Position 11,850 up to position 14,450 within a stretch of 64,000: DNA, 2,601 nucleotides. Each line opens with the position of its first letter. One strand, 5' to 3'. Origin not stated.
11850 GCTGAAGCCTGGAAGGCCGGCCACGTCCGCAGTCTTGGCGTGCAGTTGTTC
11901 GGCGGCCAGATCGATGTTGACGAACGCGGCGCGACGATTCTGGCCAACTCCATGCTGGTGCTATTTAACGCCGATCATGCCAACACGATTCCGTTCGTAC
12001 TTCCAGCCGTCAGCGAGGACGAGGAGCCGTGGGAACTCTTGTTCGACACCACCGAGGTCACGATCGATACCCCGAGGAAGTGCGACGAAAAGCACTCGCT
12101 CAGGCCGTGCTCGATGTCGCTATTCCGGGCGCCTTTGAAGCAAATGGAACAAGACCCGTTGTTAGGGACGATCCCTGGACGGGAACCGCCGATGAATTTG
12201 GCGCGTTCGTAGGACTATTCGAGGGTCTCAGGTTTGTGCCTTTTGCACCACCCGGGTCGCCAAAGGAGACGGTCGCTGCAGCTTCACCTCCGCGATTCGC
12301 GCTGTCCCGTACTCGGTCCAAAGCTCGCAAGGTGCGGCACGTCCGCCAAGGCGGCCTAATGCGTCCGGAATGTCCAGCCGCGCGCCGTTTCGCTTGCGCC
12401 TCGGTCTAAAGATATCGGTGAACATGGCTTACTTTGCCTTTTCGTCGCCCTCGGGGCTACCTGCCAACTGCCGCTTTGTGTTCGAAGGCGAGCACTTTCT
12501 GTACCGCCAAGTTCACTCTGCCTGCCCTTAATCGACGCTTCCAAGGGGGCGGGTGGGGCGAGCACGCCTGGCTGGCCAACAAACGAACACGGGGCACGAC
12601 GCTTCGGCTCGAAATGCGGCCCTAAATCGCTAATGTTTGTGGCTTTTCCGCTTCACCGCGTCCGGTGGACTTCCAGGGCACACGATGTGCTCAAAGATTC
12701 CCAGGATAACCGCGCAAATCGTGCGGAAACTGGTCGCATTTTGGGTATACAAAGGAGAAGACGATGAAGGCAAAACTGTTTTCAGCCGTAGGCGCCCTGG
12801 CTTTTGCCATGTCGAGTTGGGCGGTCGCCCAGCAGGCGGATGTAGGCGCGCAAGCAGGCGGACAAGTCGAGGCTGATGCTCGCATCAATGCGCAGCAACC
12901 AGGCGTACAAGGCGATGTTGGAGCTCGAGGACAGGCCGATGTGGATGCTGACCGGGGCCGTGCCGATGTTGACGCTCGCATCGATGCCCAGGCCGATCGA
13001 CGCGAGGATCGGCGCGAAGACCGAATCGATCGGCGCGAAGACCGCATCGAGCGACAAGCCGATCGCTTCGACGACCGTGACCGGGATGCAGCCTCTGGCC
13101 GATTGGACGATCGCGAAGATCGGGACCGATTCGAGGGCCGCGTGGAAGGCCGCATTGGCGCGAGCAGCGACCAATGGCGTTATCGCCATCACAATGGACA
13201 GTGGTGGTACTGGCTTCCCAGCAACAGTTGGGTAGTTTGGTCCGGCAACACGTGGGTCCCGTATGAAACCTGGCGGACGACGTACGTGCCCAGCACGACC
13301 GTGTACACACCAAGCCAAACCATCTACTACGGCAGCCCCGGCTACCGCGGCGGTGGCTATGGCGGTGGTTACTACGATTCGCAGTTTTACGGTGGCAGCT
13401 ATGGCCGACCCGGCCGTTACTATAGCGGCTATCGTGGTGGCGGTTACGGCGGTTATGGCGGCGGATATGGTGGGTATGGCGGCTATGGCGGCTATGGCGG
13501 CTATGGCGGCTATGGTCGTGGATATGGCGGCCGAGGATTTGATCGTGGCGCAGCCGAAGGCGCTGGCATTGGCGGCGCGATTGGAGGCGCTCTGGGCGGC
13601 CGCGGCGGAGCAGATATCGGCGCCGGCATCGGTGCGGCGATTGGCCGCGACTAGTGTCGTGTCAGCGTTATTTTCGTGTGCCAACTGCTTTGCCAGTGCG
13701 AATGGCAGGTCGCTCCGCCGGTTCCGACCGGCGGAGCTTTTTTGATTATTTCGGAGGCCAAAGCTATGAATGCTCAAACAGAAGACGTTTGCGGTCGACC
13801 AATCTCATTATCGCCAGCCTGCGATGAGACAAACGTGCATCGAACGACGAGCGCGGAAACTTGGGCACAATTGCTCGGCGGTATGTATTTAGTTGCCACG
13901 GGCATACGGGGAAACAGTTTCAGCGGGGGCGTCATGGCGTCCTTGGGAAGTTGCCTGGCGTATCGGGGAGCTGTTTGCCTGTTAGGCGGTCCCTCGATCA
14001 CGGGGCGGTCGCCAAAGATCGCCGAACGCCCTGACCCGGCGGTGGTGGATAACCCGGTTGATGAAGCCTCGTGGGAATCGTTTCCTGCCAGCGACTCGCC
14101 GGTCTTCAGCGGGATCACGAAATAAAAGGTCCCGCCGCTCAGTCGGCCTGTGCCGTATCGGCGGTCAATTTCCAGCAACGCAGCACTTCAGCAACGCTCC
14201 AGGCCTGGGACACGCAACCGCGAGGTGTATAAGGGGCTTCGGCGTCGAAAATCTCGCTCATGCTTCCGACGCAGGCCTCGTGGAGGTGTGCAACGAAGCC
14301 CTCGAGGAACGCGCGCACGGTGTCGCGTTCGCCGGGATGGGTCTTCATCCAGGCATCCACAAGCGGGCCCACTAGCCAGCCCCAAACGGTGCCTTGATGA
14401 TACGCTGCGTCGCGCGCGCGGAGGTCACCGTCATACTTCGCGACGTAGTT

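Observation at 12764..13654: Secreted protein with charged D/R repeats, an aromatic Trp/Tyr block and a prion-like (GYGG)n tail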

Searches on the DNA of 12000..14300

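Call 33: search_rna_families(source=window, start=12000, end=14300, threshold=evalue, max_evalue=1)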
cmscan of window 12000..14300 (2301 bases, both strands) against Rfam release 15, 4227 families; matches with E-value up to 1: 3.
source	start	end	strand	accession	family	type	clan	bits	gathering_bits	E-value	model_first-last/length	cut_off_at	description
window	13662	13744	+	RF02837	anti-hemB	Gene; sRNA;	-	19.9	49.5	0.13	1-81/81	no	Burkholderia RNA 7 (anti-hemB)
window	13568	13743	+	RF01395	isrL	Gene; sRNA;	-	14.3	35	0.35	1-345/345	no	isrL Hfq binding RNA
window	13368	13441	+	RF01390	isrG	Gene; sRNA;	-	13.8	100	0.73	129-205/279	no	isrG Hfq binding RNA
